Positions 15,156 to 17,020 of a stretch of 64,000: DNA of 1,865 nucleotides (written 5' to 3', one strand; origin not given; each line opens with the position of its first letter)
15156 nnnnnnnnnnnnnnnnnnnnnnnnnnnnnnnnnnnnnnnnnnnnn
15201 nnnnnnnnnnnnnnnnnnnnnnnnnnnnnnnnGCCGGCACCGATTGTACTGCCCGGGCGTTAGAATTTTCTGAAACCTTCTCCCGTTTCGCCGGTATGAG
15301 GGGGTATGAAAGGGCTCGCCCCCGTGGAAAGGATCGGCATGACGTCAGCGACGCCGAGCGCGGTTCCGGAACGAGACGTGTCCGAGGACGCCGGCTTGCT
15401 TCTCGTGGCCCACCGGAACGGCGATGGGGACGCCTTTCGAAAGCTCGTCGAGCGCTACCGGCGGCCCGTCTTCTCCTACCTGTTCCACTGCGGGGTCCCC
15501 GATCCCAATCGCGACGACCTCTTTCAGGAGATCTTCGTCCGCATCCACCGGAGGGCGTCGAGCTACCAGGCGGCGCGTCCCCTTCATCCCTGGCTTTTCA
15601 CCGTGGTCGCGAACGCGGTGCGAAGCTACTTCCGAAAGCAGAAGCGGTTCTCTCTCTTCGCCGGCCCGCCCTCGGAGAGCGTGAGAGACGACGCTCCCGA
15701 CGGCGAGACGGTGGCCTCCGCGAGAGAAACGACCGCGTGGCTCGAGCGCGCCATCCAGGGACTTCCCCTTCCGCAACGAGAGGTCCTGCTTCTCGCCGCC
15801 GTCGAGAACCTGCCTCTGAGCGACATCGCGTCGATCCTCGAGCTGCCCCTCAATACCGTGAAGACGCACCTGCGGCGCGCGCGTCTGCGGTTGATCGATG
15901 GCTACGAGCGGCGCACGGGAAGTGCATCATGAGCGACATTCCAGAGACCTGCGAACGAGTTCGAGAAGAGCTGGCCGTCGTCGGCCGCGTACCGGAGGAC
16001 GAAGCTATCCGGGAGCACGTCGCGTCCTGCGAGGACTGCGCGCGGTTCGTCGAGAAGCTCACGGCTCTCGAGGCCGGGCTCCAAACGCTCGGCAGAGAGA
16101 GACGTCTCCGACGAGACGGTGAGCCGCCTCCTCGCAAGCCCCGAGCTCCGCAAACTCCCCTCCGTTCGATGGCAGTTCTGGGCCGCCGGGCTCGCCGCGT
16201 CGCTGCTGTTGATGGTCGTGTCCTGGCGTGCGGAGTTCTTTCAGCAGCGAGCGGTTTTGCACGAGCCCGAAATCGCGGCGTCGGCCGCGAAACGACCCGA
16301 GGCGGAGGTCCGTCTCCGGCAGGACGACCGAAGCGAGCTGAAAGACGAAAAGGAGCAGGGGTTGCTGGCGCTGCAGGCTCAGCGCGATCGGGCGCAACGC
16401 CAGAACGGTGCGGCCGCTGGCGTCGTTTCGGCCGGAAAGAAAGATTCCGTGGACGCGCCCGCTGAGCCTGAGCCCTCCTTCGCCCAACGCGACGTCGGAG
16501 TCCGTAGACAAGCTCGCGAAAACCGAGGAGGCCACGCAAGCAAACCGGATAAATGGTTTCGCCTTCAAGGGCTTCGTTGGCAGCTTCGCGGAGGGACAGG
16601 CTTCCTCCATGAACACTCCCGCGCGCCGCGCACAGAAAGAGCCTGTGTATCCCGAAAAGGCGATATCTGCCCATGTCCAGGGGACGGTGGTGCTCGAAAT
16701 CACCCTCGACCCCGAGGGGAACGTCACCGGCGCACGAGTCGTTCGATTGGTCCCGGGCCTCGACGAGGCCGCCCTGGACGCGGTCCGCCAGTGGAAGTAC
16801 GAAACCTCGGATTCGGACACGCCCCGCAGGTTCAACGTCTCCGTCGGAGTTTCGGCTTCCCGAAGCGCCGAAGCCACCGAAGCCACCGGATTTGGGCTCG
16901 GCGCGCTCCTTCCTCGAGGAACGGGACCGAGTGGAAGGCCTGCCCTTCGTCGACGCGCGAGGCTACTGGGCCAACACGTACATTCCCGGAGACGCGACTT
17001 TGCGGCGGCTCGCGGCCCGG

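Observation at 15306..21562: ECF sigma / multidomain anti-sigma (zf-HC2 + TM + TonB-C + YfbK-like vWA) / 1,030-aa exported protein module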

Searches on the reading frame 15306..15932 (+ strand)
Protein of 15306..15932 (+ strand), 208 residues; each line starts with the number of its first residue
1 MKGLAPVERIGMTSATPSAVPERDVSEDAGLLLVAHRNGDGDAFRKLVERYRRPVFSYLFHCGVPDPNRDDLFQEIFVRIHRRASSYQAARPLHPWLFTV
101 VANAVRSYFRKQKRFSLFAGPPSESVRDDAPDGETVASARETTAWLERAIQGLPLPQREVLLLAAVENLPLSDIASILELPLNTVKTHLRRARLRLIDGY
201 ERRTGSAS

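Call 7: search_protein_families(library=pfam, proteins=[window:15306-15929:+], max_evalue=0.1)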
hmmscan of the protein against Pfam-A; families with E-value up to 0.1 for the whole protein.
window:15306-15929:+ (208 aa): 6 families
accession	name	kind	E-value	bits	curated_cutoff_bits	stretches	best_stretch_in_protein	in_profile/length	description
PF08281.18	Sigma70_r4_2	-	1e-15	57.5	25.7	1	145-196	3-54/54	Sigma-70, region 4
PF04542.20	Sigma70_r2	-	3.9e-13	49.4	24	1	47-114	1-70/71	Sigma-70 region 2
PF04545.22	Sigma70_r4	-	1.7e-07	31.1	24.1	1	149-196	1-48/50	Sigma-70, region 4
PF21531.3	Rv2175c_wHTH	-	0.0034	17.8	27.1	1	156-194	3-41/57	DNA-binding protein Rv2175c, wHTH domain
PF22233.2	PhyR_sigma-like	-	0.017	15.4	27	1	157-192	8-43/50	Response regulator PhyR, sigma-like domain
PF00196.25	GerE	-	0.056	13.5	23.5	1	157-194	5-43/57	Bacterial regulatory proteins, luxR family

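Call 8: find_encoding_contigs(protein=window:15306-15932:+, flank=10000, max_places=6)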
Protein window:15306-15932:+ (208 aa): no gene with exactly this product is on record in the collection.

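Call 71: search_protein_families(library=ncbifam, proteins=[window:15306-15929:+], max_evalue=0.01)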
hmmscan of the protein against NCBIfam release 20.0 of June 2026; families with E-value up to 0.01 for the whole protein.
window:15306-15929:+ (208 aa): 84 families (the best 25 are shown)
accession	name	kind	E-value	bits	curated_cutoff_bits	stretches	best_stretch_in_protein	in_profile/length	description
NF009166.1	PRK12513.1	equivalog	1.1e-32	113.3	206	1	28-196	8-182/193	RNA polymerase sigma factor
TIGR02937.1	sigma70-ECF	superfamily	3.6e-23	82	42.9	1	42-196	1-161/165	sigma-70 family RNA polymerase sigma factor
NF007225.0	PRK09643.1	equivalog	4.4e-23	82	190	1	28-198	14-180/204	RNA polymerase sigma factor SigM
NF008888.0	PRK11922.1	equivalog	7.5e-22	78.1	204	1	26-204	15-200/231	RNA polymerase sigma factor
NF007223.0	PRK09641.1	equivalog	4e-21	75.7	209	1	36-195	12-179/187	RNA polymerase sigma factor SigW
NF009171.0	PRK12518.1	equivalog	3.4e-20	72.6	208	1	32-196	17-180/191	RNA polymerase sigma factor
TIGR02950.1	SigM_subfam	subfamily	9.9e-20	71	147.95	1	47-196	5-154/159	RNA polymerase sigma factor, SigM family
NF004113.0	PRK05602.1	equivalog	1.6e-19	70.3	208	1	17-201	21-202/211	RNA polymerase sigma factor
NF058625.1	sigma_PG0214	equivalog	2.3e-19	69.7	130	1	42-203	4-164/170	GFO_1088 family ECF-type sigma factor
TIGR02952.1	Sig70_famx2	equivalog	2.2e-18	66.7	206.45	1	37-192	6-162/170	ECF subfamily RNA polymerase sigma factor, BldN family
NF007226.0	PRK09644.1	equivalog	3.3e-18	66.3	199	1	51-200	10-157/166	RNA polymerase sigma factor SigM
TIGR02948.1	SigW_bacill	equivalog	4.4e-18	66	243.1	1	36-194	12-178/187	RNA polymerase sigma factor SigW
TIGR02989.1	Sig-70_gvs1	subfamily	8e-18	64.9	124.55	1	43-197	2-155/158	RNA polymerase sigma-70 factor, Rhodopirellula/Verrucomicrobium family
NF009195.0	PRK12543.1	subfamily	9.9e-18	64.3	197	1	32-194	10-172/192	RNA polymerase sigma factor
TIGR02985.1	Sig70_bacteroi1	subfamily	2.2e-17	63.7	126.4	1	43-195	2-157/162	RNA polymerase sigma-70 factor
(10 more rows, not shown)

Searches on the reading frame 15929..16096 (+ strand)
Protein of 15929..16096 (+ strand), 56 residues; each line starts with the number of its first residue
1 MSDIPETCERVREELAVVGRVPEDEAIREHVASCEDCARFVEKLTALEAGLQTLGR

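Call 7: search_protein_families(library=pfam, proteins=[window:15929-16096:+], max_evalue=0.1)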
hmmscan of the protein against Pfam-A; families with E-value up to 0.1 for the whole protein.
window:15929-16096:+ (56 aa): 1 family
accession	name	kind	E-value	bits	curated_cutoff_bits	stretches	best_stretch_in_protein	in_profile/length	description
PF13490.11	zf-HC2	-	0.0063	17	22.2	1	23-38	20-35/35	Putative zinc-finger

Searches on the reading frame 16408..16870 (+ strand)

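Call 7: search_protein_families(library=pfam, proteins=[window:16408-16870:+], max_evalue=0.1)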
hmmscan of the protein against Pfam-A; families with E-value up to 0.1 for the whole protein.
window:16408-16870:+ (154 aa): 1 family
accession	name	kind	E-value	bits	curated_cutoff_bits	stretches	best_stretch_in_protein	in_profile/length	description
PF03544.19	TonB_C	-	4.7e-16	59.4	24.6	1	78-144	2-71/79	Gram-negative bacterial TonB protein C-terminal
